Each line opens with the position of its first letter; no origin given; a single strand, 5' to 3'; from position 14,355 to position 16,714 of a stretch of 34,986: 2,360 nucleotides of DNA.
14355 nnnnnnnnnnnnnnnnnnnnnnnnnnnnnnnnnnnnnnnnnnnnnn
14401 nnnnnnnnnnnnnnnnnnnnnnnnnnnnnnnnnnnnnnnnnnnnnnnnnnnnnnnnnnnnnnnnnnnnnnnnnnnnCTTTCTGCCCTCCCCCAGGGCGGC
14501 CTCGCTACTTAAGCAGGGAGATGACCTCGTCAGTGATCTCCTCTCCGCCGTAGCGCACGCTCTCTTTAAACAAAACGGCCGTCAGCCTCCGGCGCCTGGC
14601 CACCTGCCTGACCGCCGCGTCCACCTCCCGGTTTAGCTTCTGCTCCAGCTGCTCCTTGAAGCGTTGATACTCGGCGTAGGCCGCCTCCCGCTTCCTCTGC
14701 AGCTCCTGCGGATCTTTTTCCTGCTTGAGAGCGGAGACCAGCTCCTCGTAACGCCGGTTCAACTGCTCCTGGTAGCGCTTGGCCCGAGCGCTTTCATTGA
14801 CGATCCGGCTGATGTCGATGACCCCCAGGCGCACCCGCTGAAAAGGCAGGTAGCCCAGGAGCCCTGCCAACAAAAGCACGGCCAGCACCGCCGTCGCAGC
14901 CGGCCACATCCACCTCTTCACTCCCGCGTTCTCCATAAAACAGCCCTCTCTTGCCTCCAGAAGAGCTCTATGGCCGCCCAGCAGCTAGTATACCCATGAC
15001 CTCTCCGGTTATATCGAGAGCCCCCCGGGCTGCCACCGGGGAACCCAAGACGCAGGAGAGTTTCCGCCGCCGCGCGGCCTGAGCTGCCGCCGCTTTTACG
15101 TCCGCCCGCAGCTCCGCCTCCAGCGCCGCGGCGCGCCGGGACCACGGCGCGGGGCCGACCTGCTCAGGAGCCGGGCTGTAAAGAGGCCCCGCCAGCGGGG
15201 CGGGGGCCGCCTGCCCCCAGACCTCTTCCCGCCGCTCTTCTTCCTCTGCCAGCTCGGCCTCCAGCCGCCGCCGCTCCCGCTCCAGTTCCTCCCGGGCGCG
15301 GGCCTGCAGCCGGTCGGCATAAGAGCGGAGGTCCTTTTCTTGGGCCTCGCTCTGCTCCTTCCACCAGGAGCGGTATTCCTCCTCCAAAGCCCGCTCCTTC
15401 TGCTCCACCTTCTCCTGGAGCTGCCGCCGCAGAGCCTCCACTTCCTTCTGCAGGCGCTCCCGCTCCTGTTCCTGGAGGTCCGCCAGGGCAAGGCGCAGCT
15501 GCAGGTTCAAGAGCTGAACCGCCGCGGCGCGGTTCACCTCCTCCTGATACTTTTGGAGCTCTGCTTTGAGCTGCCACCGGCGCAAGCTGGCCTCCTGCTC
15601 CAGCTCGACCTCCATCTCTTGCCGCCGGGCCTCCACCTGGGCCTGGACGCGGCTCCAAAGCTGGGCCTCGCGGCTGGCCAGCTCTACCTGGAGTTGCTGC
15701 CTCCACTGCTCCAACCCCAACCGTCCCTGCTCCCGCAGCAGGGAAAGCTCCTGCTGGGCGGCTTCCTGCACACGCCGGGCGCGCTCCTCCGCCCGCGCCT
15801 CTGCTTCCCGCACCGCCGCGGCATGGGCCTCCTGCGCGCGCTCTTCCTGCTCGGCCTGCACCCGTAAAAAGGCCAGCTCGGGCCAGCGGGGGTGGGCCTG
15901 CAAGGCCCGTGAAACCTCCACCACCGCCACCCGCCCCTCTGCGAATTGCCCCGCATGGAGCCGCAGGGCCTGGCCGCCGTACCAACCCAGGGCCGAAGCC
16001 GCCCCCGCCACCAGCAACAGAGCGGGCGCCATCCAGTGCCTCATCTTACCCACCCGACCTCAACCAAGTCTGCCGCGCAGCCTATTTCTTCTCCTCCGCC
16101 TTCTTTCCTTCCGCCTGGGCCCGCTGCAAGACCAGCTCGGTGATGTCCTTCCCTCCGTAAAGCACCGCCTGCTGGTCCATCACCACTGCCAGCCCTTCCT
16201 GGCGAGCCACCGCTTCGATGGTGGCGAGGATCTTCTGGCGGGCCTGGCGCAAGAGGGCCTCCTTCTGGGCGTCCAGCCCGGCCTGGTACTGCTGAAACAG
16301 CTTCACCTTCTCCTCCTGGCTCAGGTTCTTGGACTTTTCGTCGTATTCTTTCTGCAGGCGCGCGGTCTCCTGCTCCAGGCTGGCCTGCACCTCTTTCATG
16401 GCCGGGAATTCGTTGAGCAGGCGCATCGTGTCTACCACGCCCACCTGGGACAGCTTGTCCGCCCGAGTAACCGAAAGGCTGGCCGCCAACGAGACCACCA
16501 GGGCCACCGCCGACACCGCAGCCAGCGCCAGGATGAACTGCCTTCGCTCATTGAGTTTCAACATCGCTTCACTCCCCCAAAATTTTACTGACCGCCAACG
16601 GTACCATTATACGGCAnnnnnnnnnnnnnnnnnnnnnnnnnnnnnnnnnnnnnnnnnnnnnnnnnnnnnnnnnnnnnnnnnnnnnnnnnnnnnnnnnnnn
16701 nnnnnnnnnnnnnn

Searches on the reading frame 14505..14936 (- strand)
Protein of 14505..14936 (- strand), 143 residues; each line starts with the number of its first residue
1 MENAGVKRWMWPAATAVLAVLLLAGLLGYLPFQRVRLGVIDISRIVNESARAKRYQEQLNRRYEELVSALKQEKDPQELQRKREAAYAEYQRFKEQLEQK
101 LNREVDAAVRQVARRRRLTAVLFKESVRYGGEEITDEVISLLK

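Call 3: search_protein_families(library=pfam, proteins=[window:14505-14936:-], max_evalue=0.1)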
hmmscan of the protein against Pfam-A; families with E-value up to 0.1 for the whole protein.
window:14505-14936:- (143 aa): 8 families
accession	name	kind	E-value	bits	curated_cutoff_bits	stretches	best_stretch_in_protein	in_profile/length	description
PF03938.19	OmpH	-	2.2e-11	44.6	32.4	2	76-142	71-141/141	Outer membrane protein (OmpH-like)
PF06810.17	Phage_scaffold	-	0.012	16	35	1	51-111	42-101/170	Phage capsid assembly scaffolding protein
PF01227.27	GTP_cyclohydroI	-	0.014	15.3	27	1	27-76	84-129/179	GTP cyclohydrolase I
PF06595.17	BDV_P24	-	0.024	15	27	1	62-115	4-53/202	Borna disease virus P24 protein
PF01497.23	Peripla_BP_2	-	0.035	13.9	27.5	0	43-76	103-136/235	Periplasmic binding protein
PF23729.2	Spectrin_Dys-1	-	0.087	13.3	27.6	0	38-100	23-84/90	Dystrophin-1-like, spectrin repeat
PF09677.15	TrbI_Ftype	-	0.089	13.7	27.4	0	95-138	56-98/106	Type-F conjugative transfer system protein (TrbI_Ftype)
PF04852.17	ALOG_dom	-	0.098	13.3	26.6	0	49-97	8-56/126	ALOG domain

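Call 4: search_protein_families(library=ncbifam, proteins=[window:14505-14936:-], max_evalue=0.1)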
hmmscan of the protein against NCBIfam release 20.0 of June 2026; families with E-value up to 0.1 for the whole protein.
window:14505-14936:- (143 aa): 4 families
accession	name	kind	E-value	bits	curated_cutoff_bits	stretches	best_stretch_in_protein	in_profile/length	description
NF050013.1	HpsJ_like_A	equivalog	0.00012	21.8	140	1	9-129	68-195/217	HpsJ-like protein, cyanoexosortase A-associated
NF038185.1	KdpD_non_kinase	exception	0.027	13.7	550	1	70-136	279-351/373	KdpD-like non-kinase potassium sensor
NF006825.1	PRK09347.1-2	subfamily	0.03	13.8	174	1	27-76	84-129/179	GTP cyclohydrolase I FolE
NF006826.0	PRK09347.1-3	subfamily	0.064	12.7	162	0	27-77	91-138/189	GTP cyclohydrolase I FolE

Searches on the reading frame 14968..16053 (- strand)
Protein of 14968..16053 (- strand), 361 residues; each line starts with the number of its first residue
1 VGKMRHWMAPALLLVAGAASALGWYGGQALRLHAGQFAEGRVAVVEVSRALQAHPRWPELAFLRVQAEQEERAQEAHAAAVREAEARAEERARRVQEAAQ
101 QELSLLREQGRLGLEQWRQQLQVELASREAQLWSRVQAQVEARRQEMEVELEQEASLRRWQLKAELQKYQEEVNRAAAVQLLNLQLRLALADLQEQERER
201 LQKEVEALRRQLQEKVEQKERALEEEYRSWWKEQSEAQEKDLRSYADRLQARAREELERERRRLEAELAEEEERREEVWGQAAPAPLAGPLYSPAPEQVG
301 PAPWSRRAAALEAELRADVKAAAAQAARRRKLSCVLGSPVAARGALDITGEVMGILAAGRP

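Call 3: search_protein_families(library=pfam, proteins=[window:14968-16053:-], max_evalue=0.1)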
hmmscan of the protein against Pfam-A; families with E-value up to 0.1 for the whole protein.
window:14968-16053:- (361 aa): 0 families

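Call 4: search_protein_families(library=ncbifam, proteins=[window:14968-16053:-], max_evalue=0.1)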
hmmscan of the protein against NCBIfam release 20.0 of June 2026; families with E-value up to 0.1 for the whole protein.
window:14968-16053:- (361 aa): 0 families

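Call 47: search_protein_families(library=ncbifam, proteins=[window:14968-16053:-], max_evalue=0.01)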
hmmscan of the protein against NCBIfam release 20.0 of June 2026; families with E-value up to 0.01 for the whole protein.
window:14968-16053:- (361 aa): 0 families

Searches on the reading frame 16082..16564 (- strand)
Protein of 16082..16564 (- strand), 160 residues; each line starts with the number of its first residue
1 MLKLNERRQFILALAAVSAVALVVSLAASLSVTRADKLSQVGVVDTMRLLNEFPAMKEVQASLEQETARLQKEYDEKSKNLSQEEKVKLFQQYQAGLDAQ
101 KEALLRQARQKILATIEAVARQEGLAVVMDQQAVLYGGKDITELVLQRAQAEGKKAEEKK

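Call 3: search_protein_families(library=pfam, proteins=[window:16082-16564:-], max_evalue=0.1)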
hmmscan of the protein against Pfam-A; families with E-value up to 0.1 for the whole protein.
window:16082-16564:- (160 aa): 5 families
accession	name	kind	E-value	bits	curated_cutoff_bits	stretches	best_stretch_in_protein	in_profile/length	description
PF03938.19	OmpH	-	6.5e-17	62.5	32.4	2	83-147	70-139/141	Outer membrane protein (OmpH-like)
PF23922.1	DUF7261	-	0.0042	17.8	27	1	6-108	3-94/169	Family of unknown function (DUF7261)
PF10518.14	TAT_signal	-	0.0097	16.3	22.7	1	7-23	4-20/21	TAT (twin-arginine translocation) pathway signal sequence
PF13145.12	Rotamase_2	-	0.013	16.7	27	1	69-129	5-64/121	PPIC-type PPIASE domain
PF07511.17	DUF1525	-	0.029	14.9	24.1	1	91-145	51-104/113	Protein of unknown function (DUF1525)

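Call 4: search_protein_families(library=ncbifam, proteins=[window:16082-16564:-], max_evalue=0.1)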
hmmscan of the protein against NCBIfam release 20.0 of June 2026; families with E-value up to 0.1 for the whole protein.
window:16082-16564:- (160 aa): 6 families
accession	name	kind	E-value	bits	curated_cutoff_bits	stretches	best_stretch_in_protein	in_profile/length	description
NF008047.0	PRK10780.1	equivalog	5.2e-06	26.6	237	2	110-148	123-163/165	molecular chaperone Skp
NF009951.1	PRK13415.1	equivalog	0.0033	17.2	242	1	40-108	131-200/219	flagella biosynthesis regulatory protein FliZ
TIGR03757.1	conj_TIGR03757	hypoth_equivalog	0.0058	16.8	73.2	1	78-146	37-107/113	TIGR03757 family integrating conjugative element protein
NF053728.1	CT795_fam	subfamily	0.038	13.9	72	1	63-102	16-54/151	CT795 family Sec-dependent secreted effector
NF038373.1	cittilin_RiPP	subfamily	0.048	14.1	34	0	23-39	5-21/27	cittilin family RiPP precursor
NF003218.0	PRK04184.1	equivalog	0.052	12.1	274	1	56-129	442-515/539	DNA topoisomerase VI subunit B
